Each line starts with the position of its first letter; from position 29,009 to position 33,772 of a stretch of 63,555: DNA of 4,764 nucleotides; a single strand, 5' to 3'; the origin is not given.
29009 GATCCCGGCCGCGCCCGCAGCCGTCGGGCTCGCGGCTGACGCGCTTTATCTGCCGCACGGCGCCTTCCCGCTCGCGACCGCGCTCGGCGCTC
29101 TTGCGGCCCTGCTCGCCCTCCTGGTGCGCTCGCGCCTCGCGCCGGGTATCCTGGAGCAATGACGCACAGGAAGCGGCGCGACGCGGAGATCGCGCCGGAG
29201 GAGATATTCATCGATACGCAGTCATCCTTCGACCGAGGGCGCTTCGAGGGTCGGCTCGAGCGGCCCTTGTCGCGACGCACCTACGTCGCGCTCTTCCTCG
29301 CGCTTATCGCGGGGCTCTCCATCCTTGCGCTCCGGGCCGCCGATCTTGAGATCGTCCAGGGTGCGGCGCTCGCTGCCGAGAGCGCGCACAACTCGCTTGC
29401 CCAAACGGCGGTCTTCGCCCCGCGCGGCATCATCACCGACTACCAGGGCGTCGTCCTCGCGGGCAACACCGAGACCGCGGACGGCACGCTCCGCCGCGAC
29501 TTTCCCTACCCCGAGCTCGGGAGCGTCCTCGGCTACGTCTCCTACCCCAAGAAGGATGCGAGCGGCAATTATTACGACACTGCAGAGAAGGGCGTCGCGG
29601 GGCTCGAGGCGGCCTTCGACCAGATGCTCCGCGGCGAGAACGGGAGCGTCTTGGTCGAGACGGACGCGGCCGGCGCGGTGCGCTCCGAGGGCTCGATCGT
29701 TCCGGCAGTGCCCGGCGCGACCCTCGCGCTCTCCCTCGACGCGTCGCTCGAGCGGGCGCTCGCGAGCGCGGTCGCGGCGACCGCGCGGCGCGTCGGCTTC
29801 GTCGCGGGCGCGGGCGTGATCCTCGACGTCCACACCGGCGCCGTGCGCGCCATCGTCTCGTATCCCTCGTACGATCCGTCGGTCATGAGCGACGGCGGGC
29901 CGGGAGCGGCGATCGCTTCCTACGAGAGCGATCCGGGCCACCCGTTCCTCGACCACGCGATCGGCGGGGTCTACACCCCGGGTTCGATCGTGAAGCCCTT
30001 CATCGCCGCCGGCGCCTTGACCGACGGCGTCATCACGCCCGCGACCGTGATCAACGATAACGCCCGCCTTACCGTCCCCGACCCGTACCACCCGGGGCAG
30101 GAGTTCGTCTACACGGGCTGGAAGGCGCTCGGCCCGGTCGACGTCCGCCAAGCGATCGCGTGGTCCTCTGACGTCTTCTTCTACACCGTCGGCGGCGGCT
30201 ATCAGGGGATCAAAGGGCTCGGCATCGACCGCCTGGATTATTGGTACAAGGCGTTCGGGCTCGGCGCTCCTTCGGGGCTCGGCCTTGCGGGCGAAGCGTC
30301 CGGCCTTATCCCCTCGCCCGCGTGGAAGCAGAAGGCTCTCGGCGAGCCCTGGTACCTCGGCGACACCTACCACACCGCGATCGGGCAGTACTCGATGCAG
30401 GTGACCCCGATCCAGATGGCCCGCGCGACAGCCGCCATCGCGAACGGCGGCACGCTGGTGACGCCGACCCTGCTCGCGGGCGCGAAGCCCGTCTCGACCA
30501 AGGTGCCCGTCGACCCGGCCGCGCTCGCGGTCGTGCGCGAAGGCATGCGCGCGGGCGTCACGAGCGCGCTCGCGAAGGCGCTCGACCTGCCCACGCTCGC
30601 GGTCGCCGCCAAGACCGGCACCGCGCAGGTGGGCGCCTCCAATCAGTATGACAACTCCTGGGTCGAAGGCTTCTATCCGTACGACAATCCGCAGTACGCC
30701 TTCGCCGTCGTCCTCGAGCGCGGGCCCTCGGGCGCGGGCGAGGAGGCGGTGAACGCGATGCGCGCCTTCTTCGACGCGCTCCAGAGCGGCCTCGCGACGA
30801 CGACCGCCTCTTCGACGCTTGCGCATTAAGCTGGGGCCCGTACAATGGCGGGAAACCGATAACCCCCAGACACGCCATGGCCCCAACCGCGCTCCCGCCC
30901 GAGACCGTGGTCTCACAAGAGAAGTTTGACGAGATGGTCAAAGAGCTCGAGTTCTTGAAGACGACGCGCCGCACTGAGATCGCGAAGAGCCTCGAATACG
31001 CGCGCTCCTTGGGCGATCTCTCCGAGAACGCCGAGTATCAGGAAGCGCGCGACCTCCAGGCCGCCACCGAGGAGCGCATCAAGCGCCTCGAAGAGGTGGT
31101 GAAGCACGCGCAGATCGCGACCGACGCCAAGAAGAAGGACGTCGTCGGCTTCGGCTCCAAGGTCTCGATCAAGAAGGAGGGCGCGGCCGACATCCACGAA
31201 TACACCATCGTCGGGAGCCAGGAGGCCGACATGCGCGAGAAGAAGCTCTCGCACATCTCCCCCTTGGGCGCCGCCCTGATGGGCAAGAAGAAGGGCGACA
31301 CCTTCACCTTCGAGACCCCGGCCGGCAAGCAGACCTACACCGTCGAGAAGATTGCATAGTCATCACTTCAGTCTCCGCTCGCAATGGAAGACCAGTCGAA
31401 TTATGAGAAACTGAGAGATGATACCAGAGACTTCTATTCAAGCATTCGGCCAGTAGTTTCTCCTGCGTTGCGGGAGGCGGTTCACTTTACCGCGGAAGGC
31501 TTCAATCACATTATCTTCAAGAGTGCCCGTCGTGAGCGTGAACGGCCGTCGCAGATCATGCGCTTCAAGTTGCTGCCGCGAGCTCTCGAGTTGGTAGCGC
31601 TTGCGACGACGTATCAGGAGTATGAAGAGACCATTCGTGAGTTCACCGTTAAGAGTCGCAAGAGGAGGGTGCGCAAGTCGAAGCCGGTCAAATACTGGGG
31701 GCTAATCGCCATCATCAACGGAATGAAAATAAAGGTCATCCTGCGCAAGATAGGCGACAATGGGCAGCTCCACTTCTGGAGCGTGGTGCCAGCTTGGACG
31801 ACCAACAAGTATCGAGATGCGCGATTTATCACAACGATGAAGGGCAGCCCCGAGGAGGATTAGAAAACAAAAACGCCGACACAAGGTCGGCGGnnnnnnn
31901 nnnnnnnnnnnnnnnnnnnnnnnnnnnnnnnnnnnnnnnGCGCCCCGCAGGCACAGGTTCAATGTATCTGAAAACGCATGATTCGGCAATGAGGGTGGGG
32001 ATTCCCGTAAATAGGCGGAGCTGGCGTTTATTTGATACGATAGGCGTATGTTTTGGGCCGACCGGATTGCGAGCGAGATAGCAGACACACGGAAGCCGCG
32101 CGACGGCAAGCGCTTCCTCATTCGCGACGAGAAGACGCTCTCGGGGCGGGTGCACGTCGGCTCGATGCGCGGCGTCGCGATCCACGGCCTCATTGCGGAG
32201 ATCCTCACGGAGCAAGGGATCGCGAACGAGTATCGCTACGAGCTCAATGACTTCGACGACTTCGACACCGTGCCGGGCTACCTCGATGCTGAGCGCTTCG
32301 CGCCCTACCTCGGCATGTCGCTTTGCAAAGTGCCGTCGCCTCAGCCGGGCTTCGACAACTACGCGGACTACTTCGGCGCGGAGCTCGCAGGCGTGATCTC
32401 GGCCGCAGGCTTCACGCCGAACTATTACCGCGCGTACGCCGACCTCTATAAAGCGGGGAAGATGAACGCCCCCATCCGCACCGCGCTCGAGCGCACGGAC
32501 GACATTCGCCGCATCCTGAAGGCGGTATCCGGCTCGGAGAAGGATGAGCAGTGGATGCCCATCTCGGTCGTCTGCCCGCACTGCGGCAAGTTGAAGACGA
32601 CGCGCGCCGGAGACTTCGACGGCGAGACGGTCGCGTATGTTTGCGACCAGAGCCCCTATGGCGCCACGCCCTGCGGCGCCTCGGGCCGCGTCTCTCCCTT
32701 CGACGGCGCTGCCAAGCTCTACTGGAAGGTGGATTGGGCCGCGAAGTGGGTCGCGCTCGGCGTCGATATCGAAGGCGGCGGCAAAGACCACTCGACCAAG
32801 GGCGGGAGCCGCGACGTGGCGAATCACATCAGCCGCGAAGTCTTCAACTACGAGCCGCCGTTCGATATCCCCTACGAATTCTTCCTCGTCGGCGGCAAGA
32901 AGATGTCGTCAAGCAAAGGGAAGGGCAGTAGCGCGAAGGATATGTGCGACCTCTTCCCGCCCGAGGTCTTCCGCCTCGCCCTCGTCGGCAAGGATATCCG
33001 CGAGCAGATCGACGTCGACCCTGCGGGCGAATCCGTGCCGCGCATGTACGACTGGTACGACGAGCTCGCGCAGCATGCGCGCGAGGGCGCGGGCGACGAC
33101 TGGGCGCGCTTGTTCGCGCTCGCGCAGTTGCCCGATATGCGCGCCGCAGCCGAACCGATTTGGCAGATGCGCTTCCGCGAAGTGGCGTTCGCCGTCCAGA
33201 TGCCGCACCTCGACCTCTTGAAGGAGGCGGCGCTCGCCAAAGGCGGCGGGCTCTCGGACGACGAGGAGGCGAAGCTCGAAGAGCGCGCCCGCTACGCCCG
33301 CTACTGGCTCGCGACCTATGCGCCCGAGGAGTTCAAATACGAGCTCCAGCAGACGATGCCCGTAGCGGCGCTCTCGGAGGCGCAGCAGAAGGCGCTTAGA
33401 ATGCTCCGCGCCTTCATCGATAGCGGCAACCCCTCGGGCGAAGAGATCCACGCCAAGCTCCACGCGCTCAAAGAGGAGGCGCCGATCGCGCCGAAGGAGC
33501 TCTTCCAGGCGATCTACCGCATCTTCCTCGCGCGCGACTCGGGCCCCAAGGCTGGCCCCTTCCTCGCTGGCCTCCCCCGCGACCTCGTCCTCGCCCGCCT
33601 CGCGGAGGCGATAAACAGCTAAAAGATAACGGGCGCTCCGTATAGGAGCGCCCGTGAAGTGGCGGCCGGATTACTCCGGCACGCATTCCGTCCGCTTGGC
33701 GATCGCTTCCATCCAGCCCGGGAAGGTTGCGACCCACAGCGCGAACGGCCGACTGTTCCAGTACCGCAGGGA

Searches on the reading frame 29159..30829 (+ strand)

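Call 63: search_protein_families(library=pfam, proteins=[window:29159-30829:+], max_evalue=0.00001)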
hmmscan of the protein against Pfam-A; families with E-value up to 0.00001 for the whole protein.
window:29159-30829:+ (556 aa): 2 families
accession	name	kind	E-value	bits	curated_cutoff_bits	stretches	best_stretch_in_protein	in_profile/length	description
PF00905.27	Transpeptidase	-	1.1e-56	192.7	22.1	1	217-532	1-292/299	Penicillin binding protein transpeptidase domain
PF03717.20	PBP_dimer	-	3.2e-11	44.4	24.4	1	112-176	107-177/180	Penicillin-binding Protein dimerisation domain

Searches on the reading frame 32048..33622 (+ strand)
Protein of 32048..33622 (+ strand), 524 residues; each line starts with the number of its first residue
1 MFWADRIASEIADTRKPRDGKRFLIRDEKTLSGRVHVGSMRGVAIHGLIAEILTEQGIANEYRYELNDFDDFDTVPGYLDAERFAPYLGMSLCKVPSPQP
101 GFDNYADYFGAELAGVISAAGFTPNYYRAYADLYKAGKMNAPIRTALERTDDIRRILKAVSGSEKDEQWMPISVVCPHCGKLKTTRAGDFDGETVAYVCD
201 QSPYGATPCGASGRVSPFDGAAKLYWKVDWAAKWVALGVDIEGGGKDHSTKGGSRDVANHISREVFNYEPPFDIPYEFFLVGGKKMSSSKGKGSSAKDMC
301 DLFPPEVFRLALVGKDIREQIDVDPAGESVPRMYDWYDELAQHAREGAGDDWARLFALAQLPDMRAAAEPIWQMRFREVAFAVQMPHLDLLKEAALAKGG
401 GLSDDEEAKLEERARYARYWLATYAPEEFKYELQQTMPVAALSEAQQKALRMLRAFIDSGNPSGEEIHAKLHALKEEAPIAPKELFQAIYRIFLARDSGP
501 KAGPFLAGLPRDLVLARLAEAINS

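Call 63: search_protein_families(library=pfam, proteins=[window:32048-33622:+], max_evalue=0.00001)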
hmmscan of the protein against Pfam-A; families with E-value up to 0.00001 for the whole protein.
window:32048-33622:+ (524 aa): 1 family
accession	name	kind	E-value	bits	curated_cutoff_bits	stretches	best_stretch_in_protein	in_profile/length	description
PF01921.24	tRNA-synt_1f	-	1e-82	278.4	27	1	2-345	2-340/360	tRNA synthetases class I (K)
